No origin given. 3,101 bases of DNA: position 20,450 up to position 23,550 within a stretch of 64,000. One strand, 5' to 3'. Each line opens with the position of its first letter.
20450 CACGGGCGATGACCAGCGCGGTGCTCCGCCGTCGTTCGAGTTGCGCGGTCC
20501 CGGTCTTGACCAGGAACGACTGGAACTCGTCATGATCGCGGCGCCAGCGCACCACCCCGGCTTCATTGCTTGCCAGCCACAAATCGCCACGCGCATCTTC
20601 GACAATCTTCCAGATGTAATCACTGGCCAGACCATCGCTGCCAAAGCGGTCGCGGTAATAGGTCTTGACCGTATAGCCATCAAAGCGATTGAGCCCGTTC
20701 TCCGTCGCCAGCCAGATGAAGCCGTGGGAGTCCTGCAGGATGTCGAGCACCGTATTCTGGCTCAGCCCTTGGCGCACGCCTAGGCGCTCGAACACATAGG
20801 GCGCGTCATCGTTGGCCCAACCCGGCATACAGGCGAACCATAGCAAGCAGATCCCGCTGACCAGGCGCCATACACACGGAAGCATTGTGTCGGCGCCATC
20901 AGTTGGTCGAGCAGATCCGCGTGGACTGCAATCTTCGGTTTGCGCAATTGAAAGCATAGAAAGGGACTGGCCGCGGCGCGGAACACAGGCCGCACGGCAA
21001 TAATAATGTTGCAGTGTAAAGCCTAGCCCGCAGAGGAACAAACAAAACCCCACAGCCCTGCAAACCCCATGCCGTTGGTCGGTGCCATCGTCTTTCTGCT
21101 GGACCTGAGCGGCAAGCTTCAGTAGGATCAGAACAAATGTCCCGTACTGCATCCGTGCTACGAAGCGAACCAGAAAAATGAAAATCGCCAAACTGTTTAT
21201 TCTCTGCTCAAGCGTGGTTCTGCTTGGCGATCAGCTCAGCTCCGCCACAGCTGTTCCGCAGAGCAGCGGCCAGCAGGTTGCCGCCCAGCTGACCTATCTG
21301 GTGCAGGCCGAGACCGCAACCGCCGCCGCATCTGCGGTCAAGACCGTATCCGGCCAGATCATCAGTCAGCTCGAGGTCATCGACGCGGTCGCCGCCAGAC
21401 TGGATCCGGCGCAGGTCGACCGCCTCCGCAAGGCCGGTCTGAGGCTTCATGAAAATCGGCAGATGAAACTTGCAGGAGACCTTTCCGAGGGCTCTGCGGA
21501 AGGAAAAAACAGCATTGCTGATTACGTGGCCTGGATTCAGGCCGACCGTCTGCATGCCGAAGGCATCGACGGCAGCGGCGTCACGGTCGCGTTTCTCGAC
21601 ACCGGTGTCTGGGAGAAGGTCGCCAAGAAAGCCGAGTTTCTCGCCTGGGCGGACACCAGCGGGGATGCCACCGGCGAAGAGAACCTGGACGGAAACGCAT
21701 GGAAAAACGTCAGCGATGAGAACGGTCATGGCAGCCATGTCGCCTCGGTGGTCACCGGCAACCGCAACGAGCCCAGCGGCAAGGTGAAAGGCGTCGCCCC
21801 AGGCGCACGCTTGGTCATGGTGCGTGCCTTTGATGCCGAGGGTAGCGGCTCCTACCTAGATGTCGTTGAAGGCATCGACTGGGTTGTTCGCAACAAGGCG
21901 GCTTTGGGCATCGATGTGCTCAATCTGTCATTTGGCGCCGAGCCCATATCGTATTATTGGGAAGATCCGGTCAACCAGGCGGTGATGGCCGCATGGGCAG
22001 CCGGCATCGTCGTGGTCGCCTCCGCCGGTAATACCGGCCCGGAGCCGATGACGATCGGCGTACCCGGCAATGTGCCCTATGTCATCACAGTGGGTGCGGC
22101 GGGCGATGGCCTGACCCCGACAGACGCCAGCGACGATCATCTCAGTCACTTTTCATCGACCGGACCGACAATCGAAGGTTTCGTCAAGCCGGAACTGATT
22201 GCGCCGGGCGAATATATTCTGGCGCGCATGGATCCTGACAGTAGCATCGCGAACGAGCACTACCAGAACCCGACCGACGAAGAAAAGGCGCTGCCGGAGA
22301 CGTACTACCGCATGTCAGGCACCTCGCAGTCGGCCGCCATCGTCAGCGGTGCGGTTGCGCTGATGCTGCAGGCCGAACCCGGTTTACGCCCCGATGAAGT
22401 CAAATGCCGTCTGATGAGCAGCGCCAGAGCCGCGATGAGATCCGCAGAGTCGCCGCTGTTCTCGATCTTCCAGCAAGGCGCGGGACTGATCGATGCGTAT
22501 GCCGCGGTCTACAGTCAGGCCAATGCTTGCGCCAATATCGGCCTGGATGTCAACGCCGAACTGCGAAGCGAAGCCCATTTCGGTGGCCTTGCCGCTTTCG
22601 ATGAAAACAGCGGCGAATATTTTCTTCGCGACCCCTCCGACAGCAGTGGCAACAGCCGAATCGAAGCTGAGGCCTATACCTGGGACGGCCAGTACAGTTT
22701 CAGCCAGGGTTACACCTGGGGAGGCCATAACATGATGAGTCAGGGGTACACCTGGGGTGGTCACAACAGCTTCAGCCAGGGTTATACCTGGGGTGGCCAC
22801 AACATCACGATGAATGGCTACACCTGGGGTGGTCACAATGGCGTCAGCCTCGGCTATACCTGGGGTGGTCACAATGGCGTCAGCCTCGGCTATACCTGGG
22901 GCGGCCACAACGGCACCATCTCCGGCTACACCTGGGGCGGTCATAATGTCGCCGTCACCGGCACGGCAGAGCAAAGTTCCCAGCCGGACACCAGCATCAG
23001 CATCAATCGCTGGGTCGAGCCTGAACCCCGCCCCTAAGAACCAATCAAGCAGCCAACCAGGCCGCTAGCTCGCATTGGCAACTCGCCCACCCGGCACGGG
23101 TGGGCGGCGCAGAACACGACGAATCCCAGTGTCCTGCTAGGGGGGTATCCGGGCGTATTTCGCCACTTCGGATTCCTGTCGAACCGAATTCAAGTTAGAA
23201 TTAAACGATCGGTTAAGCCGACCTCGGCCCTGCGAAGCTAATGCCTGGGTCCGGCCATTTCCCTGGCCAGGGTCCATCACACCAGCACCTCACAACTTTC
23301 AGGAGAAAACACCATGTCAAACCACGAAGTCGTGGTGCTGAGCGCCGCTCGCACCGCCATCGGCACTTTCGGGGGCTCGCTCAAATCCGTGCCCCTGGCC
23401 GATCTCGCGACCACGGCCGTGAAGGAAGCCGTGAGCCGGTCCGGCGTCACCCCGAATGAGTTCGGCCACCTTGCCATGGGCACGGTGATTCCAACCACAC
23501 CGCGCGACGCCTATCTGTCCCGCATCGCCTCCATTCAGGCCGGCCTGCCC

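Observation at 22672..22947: Eight 12-aa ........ repeats at the C-terminus of a subtilase, with evidence of recent expansion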

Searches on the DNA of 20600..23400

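Call 55: search_rna_families(source=window, start=20600, end=23400, threshold=evalue, max_evalue=1)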
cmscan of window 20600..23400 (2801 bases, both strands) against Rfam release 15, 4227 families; matches with E-value up to 1: 1.
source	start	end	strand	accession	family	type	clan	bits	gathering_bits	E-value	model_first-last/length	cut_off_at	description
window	22680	22965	+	RF01877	MIAT_exon5_3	Gene; lncRNA;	-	11.6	90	0.76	1-382/382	no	Myocardial infarction associated transcript exon 5 conserved region 3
